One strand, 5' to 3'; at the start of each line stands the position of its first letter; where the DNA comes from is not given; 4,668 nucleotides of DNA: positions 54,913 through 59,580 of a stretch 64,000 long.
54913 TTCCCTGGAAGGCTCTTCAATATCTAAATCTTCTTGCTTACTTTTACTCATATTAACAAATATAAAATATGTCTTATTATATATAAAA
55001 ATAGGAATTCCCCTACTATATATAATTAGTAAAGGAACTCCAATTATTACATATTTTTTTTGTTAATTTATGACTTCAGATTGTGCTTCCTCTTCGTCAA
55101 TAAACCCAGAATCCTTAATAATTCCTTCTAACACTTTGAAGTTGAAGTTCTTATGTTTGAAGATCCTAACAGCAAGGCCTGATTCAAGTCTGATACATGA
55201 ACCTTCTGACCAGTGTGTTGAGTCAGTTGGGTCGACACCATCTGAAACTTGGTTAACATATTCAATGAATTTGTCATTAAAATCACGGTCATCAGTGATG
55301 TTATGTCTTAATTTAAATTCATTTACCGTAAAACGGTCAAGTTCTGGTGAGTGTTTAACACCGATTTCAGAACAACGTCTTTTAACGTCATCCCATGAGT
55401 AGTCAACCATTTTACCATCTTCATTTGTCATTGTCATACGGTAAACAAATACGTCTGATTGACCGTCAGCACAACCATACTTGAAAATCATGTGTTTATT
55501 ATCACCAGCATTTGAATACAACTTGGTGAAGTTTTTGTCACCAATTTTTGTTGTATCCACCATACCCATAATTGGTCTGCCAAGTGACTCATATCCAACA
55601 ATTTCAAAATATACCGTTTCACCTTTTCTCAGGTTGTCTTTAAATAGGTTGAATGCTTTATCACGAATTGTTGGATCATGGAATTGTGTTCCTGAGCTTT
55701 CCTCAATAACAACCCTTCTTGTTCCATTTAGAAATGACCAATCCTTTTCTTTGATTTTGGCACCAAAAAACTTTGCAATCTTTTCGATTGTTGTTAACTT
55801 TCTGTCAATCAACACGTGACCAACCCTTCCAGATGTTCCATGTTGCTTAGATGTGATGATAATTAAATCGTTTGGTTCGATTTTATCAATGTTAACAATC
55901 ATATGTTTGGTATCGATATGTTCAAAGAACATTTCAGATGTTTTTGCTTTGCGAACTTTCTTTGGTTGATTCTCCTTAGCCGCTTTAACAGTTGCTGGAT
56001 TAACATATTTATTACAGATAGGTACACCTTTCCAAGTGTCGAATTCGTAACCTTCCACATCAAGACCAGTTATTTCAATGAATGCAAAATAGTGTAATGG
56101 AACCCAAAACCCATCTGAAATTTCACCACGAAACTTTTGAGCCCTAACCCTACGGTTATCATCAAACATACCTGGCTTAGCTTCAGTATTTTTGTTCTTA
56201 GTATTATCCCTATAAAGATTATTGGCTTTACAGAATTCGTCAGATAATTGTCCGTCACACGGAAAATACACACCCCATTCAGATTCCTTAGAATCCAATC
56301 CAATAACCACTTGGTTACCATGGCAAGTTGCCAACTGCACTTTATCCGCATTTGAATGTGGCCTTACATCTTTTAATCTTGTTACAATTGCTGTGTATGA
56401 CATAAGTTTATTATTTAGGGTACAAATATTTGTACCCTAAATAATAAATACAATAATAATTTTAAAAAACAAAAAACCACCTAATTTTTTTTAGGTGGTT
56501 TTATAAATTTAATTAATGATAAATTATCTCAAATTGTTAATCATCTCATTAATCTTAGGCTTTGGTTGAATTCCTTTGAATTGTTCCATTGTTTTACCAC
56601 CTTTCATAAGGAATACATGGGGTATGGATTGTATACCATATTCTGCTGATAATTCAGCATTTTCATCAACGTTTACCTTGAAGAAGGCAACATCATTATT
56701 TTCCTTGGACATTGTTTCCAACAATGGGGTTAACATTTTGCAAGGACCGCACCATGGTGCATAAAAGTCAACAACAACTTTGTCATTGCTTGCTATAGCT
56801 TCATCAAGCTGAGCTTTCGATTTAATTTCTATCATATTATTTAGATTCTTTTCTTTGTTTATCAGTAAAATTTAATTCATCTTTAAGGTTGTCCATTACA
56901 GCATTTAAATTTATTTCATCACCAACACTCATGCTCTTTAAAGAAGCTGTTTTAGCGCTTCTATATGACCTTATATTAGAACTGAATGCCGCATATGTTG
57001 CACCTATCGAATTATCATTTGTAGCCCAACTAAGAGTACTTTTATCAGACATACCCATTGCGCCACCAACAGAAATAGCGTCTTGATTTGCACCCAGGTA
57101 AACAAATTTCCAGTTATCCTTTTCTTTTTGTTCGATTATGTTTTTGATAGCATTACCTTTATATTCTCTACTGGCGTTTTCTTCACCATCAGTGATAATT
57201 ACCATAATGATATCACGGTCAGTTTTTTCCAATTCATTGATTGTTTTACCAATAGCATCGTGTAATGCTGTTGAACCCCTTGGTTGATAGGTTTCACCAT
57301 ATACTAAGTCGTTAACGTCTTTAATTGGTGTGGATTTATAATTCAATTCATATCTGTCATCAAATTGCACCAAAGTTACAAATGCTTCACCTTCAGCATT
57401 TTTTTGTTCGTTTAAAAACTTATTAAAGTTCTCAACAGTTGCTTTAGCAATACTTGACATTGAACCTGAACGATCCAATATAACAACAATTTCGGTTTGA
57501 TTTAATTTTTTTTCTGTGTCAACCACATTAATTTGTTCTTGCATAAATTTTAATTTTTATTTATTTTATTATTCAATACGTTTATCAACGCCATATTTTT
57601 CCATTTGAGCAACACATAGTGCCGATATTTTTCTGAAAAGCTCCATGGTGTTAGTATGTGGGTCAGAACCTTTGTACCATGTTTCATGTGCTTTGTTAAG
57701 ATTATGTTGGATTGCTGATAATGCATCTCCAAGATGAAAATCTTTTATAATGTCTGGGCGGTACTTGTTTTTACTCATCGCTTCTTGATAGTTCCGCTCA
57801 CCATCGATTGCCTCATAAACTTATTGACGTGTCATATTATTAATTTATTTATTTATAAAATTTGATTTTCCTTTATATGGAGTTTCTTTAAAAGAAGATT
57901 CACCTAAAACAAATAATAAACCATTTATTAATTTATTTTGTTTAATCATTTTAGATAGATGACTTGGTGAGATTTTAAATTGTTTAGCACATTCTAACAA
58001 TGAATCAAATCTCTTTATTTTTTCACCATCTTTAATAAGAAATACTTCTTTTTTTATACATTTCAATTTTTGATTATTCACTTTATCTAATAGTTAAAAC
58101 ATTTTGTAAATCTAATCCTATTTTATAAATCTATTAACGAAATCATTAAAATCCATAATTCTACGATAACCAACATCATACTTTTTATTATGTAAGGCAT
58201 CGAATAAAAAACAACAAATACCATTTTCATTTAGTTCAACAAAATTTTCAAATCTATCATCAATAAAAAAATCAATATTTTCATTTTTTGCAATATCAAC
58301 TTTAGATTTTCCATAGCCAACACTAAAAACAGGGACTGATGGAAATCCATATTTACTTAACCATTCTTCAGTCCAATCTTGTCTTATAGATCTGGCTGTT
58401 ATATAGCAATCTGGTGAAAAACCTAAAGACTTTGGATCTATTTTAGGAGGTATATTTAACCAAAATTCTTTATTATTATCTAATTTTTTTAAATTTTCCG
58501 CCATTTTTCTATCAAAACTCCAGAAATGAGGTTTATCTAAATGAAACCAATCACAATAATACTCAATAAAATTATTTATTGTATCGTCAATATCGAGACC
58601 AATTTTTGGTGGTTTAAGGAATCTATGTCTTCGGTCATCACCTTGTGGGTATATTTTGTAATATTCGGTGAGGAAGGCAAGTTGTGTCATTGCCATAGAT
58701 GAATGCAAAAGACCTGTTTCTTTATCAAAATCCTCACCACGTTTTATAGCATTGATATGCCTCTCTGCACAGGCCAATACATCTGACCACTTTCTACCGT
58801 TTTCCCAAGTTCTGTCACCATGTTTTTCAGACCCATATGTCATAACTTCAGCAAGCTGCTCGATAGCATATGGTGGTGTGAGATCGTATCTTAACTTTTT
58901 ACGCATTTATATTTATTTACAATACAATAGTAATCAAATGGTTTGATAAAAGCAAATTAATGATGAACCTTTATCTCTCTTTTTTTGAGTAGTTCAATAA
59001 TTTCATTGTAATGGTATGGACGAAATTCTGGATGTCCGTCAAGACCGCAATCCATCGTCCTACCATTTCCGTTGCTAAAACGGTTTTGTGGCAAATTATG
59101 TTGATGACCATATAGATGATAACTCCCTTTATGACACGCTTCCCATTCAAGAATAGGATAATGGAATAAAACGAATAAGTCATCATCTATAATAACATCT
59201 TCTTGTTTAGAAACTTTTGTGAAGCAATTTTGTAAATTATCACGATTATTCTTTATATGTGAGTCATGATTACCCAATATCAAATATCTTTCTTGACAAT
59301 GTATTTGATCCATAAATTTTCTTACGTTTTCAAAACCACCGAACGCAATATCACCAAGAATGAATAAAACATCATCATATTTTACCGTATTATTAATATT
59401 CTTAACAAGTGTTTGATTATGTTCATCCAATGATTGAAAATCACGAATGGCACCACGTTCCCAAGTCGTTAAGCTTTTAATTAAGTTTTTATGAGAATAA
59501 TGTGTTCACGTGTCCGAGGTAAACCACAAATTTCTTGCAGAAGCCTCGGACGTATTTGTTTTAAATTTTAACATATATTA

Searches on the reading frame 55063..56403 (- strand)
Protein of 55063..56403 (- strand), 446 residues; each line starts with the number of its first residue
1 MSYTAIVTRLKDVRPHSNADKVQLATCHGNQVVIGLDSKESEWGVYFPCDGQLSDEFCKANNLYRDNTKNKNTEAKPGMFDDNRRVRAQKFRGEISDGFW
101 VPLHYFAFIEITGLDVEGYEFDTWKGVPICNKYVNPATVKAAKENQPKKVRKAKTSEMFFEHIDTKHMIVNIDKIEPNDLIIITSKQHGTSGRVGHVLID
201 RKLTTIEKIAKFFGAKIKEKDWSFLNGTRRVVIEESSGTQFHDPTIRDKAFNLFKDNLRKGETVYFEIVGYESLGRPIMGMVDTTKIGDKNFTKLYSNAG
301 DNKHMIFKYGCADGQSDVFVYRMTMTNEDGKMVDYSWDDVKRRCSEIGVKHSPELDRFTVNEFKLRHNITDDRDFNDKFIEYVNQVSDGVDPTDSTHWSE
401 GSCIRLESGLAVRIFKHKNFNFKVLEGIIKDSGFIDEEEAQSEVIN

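Call 37: search_dna_similar(query=window:55063-56403:-, collection=phages, mode=protein, max_rows=25)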
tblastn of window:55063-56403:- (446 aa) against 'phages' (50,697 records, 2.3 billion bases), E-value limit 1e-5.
Records with a match: 379; places in all: 380; records where one place covers at least 80% of the query: 375.
Best place of each record, by identity: <60% 379.
By first word of the organism name: Mycobacterium 296; Microbacterium 27; Gordonia 22; Prevotella 15; Bacillus 8; Alishewanella 2; Synechococcus 2; Vibrio 1; Lysinibacillus 1; Xanthomonas 1; and 4 more.
By host as written in the record: Mycobacterium smegmatis mc2 155 208; Mycobacterium smegmatis mc#155 47; Gordonia terrae 3612 20; Mycobacterium smegmatis mc2155 20; Prevotella sp. 15; Microbacterium foliorum NRRL B-24224 SEA 9; Microbacterium foliorum NRRL B-24224 8; Mycobacterium sp. 7; and 23 more.
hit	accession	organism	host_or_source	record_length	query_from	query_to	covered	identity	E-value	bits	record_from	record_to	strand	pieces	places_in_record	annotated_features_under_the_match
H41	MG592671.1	Vibrio phage 2.275.O._10N.286.54.E11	Vibrio cyclitrophicus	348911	7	442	98%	46.5%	7e-112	367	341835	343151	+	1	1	RNA ligase domain protein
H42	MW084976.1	Bacillus phage Kirov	Bacillus cereus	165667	1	444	100%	40.5%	9e-83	283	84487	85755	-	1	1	RNA ligase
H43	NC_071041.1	Bacillus phage Kirov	Bacillus cereus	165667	1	444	100%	40.5%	9e-83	283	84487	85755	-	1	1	RNA ligase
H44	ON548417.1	Bacillus phage vB_BanS-Thrax1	Bacillus anthracis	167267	1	436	98%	40.4%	2e-82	283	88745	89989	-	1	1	RNA ligase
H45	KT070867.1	Bacillus phage PBC2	Bacillus cereus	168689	1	436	98%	40.3%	2e-82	282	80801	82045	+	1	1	2'-5' RNA ligase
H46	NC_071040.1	Bacillus phage PBC2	Bacillus cereus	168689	1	436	98%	40.3%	2e-82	282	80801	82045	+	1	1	2'-5' RNA ligase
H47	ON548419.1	Bacillus phage vB_BanS-Thrax3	Bacillus anthracis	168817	1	436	98%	39.8%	1e-80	277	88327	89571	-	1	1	RNA ligase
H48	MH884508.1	Bacillus phage vB_BcoS-136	Bacillus cohnii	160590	1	442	99%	38.9%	1e-86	295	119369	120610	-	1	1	RNA ligase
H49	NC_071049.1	Bacillus phage vB_BcoS-136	Bacillus cohnii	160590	1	442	99%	38.9%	1e-86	295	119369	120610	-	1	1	RNA ligase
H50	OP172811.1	Lysinibacillus phage LC76P1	Lysinibacillus capsici DO76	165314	1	442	99%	37.6%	4e-73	255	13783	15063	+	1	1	hypothetical protein (x2)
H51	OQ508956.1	Alishewanella phage vB_AspM_Slicko01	Alishewanella sp. SMS8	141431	2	440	98%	34.5%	6e-57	208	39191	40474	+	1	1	putative RNA ligase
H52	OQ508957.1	Alishewanella phage vB_AspM_Slickus01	Alishewanella sp. SMS8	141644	2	440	98%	34.3%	1e-56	207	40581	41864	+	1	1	putative RNA ligase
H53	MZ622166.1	Microbacterium phage Platte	Microbacterium paraoxydans NWU1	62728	1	433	97%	33.1%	3e-49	186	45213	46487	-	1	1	74: RNA ligase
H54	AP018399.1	Xanthomonas phage XacN1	Xanthomonas citri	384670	2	443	99%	31.7%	2e-55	204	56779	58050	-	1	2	RNA ligase | predicted ORF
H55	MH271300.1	Microbacterium phage Hortus1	Microbacterium paraoxydans NWU1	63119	1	433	97%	32.3%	6e-48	182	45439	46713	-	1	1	74: RNA ligase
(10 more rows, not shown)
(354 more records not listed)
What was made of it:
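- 55063..56403 (-): Context: phage-type ATP-dependent RNA ligase, conserved near smpB in relatives. There are 379 phage records with homologues (call 37).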

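Call 75: search_protein_families(library=ncbifam, max_evalue=0.001, proteins=[window:55063-56403:-])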
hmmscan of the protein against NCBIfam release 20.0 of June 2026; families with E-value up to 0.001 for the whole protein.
window:55063-56403:- (446 aa): 1 family
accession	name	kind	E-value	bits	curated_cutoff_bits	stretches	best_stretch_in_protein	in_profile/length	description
TIGR02306.1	RNA_lig_DRB0094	equivalog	4e-10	39.1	151.15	1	7-197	5-177/341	RNA ligase (ATP)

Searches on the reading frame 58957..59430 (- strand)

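Call 64: search_protein_families(library=phrogs, max_evalue=0.001, proteins=[window:58957-59430:-])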
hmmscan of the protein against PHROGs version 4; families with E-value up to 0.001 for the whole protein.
window:58957-59430:- (157 aa): 1 family
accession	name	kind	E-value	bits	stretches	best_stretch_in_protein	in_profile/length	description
phrog_547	-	other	4.8e-35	121.8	1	1-156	55-207/245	phosphoesterase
